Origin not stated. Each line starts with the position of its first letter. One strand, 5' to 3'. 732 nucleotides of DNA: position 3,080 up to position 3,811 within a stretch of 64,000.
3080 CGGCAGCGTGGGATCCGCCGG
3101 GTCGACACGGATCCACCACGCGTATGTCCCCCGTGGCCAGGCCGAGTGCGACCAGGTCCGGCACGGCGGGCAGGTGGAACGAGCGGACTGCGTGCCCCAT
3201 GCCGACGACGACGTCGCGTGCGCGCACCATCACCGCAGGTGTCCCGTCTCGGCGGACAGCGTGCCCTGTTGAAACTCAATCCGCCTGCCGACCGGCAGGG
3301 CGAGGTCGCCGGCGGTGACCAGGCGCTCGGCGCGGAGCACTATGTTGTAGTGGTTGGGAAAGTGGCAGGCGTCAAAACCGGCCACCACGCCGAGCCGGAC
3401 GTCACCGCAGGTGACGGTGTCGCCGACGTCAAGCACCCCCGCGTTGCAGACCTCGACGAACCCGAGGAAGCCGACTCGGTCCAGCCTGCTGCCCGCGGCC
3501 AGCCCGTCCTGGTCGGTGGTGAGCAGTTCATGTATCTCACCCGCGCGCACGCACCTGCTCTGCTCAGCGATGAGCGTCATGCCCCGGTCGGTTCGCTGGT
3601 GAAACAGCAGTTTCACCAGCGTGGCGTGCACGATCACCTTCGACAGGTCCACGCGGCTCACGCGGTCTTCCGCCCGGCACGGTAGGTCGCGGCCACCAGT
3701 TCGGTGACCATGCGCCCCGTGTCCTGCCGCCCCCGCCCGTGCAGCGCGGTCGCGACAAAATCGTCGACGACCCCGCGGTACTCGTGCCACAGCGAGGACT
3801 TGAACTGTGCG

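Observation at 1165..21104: Mobile-element-bounded ~20 kb island with an unusual tailoring-only biosynthetic gene set (possible prenylated aminocyclitol or aminosugar amide)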

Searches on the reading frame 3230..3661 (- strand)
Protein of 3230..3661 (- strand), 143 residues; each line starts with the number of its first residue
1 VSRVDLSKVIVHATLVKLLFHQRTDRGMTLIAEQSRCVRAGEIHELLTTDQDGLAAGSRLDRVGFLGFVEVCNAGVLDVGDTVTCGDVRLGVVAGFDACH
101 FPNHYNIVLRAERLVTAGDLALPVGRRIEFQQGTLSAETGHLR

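Call 48: find_homologous_proteins(query=window:3230-3661:-, max_evalue=0.00001)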
Query window:3230-3661:- (143 aa): 555 proteins with E <= 0.00001 among 635 candidates; the best 120 are listed.
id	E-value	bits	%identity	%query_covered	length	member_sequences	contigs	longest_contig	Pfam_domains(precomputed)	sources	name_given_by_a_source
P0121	4.9e-88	310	100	100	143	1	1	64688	PF21891.2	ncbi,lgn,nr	ncbi:MAG: hypothetical protein GEU83_07935 [Pseudonocardiaceae bacterium]|nr:hypothetical protein [P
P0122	1.1e-66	241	81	93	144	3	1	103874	PF21891.2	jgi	jgi:hypothetical protein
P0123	2.3e-65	237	79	98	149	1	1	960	PF21891.2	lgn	-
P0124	8.5e-54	199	70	92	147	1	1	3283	PF21891.2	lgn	-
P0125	2.7e-53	198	71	92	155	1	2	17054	PF21891.2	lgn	-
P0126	3.0e-52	194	66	97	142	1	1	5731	PF21891.2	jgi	jgi:hypothetical protein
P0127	6.8e-52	193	70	92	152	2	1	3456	PF21891.2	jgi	jgi:hypothetical protein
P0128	4.5e-51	191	66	93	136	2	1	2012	PF21891.2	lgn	-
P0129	6.5e-50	187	64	93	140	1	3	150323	PF21891.2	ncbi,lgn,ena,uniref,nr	ncbi:DUF6917 domain-containing protein [Lentzea kentuckyensis]|uniref:DUF6917 domain-containing prot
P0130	1.6e-49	185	68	87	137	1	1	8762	PF21891.2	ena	-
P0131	3.2e-49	185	63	92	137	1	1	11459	PF21891.2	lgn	-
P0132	7.2e-49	183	65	92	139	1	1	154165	PF21891.2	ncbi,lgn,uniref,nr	ncbi:DUF6917 domain-containing protein [Lentzea sp.]|uniref:DUF6917 domain-containing protein n=1 Ta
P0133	1.0e-48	183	68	87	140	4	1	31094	PF21891.2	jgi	jgi:hypothetical protein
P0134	2.0e-48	182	64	92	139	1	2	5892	PF21891.2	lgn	-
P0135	3.6e-48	181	66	87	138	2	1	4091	PF21891.2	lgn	-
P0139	2.3e-46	175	63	88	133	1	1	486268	PF21891.2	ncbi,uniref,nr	ncbi:DUF6917 domain-containing protein [Nocardia anaemiae]|uniref:DUF6917 domain-containing protein 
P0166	1.0e-39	154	65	81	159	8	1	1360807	PF21891.2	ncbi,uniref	ncbi:DUF6917 domain-containing protein [Streptomyces albus]|uniref:DUF6917 domain-containing protein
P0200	1.3e-38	150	55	90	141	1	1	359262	PF21891.2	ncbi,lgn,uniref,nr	ncbi:DUF6917 domain-containing protein [Roseospira visakhapatnamensis]|uniref:DUF6917 domain-contain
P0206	1.6e-38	150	56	93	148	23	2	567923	PF21891.2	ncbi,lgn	ncbi:DUF6917 domain-containing protein [Streptomyces antibioticus]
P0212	2.4e-38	149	59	85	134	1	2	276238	PF21891.2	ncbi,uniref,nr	ncbi:DUF6917 domain-containing protein [Amycolatopsis vancoresmycina]|uniref:DUF6917 domain-containi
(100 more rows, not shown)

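Call 49: find_encoding_contigs(protein=P0122, flank=10000, max_places=1)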
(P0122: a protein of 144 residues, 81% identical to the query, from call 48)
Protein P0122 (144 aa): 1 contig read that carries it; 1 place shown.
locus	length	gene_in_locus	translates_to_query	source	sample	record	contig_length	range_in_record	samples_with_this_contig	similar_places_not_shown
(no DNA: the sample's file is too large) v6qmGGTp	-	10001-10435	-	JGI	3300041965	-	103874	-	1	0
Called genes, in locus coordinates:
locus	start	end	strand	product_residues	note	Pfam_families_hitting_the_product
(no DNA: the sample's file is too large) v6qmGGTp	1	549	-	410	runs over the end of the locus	PF05977:MFS_3, PF07690:MFS_1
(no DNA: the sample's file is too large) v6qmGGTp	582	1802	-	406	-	PF00501:AMP-binding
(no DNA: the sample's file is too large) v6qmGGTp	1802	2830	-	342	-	PF08443:RimK, PF02955:GSH-S_ATP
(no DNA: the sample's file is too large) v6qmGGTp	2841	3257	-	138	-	PF03061:4HBT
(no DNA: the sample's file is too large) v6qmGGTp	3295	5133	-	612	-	PF00486:Trans_reg_C, PF03704:BTAD, PF13191:AAA_16 (faint)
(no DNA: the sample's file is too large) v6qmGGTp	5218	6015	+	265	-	PF08123:DOT1 (weak), PF08241:Methyltransf_11 (faint), PF13649:Methyltransf_25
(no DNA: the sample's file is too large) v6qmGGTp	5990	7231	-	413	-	PF02222:ATP-grasp (weak), PF07478:Dala_Dala_lig_C (weak), PF13535:ATP-grasp_4 (faint)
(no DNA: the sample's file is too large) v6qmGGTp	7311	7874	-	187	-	PF02142:MGS (weak), PF01808:AICARFT_IMPCHas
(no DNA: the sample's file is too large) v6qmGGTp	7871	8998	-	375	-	PF00288:GHMP_kinases_N (weak)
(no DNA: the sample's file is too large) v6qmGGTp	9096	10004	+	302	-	PF01408:GFO_IDH_MocA, PF22725:GFO_IDH_MocA_C3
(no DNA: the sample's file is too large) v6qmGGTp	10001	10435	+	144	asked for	PF21891:DUF6917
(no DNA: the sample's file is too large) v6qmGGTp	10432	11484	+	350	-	PF01408:GFO_IDH_MocA (weak)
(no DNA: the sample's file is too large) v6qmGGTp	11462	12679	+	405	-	PF01041:DegT_DnrJ_EryC1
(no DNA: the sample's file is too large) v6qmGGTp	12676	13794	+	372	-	PF01041:DegT_DnrJ_EryC1, PF01212:Beta_elim_lyase (weak), PF01053:Cys_Met_Meta_PP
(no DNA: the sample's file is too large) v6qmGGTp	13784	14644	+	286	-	PF01261:AP_endonuc_2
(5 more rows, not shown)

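Call 50: find_encoding_contigs(protein=P0139, flank=10000, max_places=1)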
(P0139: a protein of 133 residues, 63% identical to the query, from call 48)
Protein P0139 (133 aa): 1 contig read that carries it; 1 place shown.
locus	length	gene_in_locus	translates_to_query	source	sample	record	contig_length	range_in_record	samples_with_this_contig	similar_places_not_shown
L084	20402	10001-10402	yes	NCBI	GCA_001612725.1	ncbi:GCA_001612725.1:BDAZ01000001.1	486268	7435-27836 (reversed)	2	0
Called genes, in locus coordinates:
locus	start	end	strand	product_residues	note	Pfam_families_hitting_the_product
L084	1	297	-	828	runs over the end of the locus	PF04738:Lant_dehydr_N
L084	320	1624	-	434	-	PF05977:MFS_3, PF07690:MFS_1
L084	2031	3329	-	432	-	PF07992:Pyr_redox_2 (weak), PF13434:Lys_Orn_oxgnase, PF13454:NAD_binding_9 (faint), PF13738:Pyr_redox_3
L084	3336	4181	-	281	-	-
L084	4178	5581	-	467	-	PF00202:Aminotran_3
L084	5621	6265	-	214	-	PF13640:2OG-FeII_Oxy_3, PF13661:2OG-FeII_Oxy_4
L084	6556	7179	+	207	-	PF13640:2OG-FeII_Oxy_3, PF13661:2OG-FeII_Oxy_4 (weak)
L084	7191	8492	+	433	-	PF18130:ATPgrasp_N, PF01071:GARS_A (weak), PF02222:ATP-grasp, PF02655:ATP-grasp_3, PF13535:ATP-grasp_4, PF15632:ATPgrasp_Ter (weak)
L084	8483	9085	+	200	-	-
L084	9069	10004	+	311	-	PF01408:GFO_IDH_MocA, PF22725:GFO_IDH_MocA_C3 (weak)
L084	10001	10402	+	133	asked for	PF21891:DUF6917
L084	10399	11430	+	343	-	PF01408:GFO_IDH_MocA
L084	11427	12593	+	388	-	PF01053:Cys_Met_Meta_PP (weak), PF00155:Aminotran_1_2 (weak), PF01041:DegT_DnrJ_EryC1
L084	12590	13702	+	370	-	PF01041:DegT_DnrJ_EryC1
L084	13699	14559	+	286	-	PF01261:AP_endonuc_2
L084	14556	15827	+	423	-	PF04389:Peptidase_M28 (weak), PF01546:Peptidase_M20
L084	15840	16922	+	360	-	PF02615:Ldh_2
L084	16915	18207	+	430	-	PF03446:NAD_binding_2 (weak), PF03721:UDPG_MGDP_dh_N, PF00984:UDPG_MGDP_dh, PF03720:UDPG_MGDP_dh_C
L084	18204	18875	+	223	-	PF13350:Y_phosphatase3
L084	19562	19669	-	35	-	-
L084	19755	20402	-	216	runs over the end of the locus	PF00112:Peptidase_C1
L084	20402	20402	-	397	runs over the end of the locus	PF06114:Peptidase_M78, PF09394:Inhibitor_I42 (faint)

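Call 56: find_encoding_contigs(protein=P0206, flank=10000, max_places=1)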
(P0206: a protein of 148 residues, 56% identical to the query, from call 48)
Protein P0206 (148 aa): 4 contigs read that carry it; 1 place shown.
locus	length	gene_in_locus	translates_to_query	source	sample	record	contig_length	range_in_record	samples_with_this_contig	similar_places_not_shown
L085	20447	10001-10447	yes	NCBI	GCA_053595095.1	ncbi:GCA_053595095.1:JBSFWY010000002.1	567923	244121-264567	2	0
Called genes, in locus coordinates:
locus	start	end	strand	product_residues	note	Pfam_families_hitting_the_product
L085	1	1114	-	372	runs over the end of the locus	PF01041:DegT_DnrJ_EryC1, PF01053:Cys_Met_Meta_PP (weak)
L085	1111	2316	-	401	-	PF00155:Aminotran_1_2, PF01041:DegT_DnrJ_EryC1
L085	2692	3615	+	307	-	PF02401:LYTB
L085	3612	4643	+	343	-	PF00348:polyprenyl_synt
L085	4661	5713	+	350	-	PF01408:GFO_IDH_MocA (weak)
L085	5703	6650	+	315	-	PF01261:AP_endonuc_2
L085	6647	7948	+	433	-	PF01546:Peptidase_M20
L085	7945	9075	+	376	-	PF02615:Ldh_2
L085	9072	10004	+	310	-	PF01408:GFO_IDH_MocA, PF22725:GFO_IDH_MocA_C3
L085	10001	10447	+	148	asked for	PF21891:DUF6917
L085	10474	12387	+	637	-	PF13292:DXP_synthase_N, PF00676:E1_dh (faint), PF02779:Transket_pyr, PF02780:Transketolase_C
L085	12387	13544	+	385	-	PF04551:GcpE, PF26540:GcpE_C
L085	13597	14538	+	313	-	PF00561:Abhydrolase_1, PF12697:Abhydrolase_6, PF12146:Hydrolase_4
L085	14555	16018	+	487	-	PF00890:FAD_binding_2 (faint), PF01494:FAD_binding_3 (weak)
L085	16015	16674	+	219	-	PF01135:PCMT, PF01209:Ubie_methyltran, PF02353:CMAS (weak), PF13489:Methyltransf_23, PF13847:Methyltransf_31, PF08241:Methyltransf_11, PF08242:Methyltransf_12, PF13649:Methyltransf_25, +2 more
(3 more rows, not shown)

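Call 57: find_encoding_contigs(protein=P0166, flank=10000, max_places=1)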
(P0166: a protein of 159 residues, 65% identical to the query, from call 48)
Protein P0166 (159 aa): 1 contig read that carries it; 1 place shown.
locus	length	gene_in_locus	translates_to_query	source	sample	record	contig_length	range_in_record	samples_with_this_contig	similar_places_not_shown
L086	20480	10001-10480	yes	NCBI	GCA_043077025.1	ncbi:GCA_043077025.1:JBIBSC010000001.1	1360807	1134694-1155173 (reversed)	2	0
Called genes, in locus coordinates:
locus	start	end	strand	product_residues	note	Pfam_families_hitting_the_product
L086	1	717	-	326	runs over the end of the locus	PF01040:UbiA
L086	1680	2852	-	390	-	PF01041:DegT_DnrJ_EryC1, PF01053:Cys_Met_Meta_PP (faint)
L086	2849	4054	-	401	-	PF00155:Aminotran_1_2 (weak), PF01041:DegT_DnrJ_EryC1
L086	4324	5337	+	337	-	-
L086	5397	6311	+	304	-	PF01261:AP_endonuc_2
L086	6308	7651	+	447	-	PF01546:Peptidase_M20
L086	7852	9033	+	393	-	PF02615:Ldh_2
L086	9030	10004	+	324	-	PF01408:GFO_IDH_MocA, PF22725:GFO_IDH_MocA_C3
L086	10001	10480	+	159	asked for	PF21891:DUF6917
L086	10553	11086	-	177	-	PF23564:EF-hand_FSTL1 (faint), PF13499:EF-hand_7, PF00036:EF-hand_1 (weak), PF13202:EF-hand_5 (weak), PF13405:EF-hand_6 (weak)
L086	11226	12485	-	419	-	PF03446:NAD_binding_2 (weak), PF03721:UDPG_MGDP_dh_N, PF00984:UDPG_MGDP_dh, PF03720:UDPG_MGDP_dh_C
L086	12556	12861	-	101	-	-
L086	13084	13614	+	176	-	-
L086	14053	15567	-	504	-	PF00324:AA_permease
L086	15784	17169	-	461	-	PF02784:Orn_Arg_deC_N, PF00278:Orn_DAP_Arg_deC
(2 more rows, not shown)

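Call 61: predict_structure(alignment_id=A2)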
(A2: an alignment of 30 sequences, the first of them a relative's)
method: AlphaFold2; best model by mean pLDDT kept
length: 143 residues; sequences in the alignment: 30
mean_pLDDT: 92.5   pTM: 0.86
mean pLDDT of the five models: 92.5, 92.0, 92.0, 92.0, 91.5
residues with pLDDT >= 90: 122; 70-90: 8; 50-70: 6; < 50: 7
segments of 3 or more residues with pLDDT < 50: 138-141
pLDDT, mean of each block of 10 residues (from residue 1): 76 98 97 97 98 97 98 98 97 95 93 97 98 68 45
secondary structure, 60 per line:
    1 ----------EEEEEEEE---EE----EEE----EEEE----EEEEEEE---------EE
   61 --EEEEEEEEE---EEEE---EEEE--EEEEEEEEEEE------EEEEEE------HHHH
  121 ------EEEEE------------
elements in order: E11-18 E28-30 E35-38 E43-49 E63-71 E75-78 E82-85 E88-98 E105-110 H117-120 E127-131
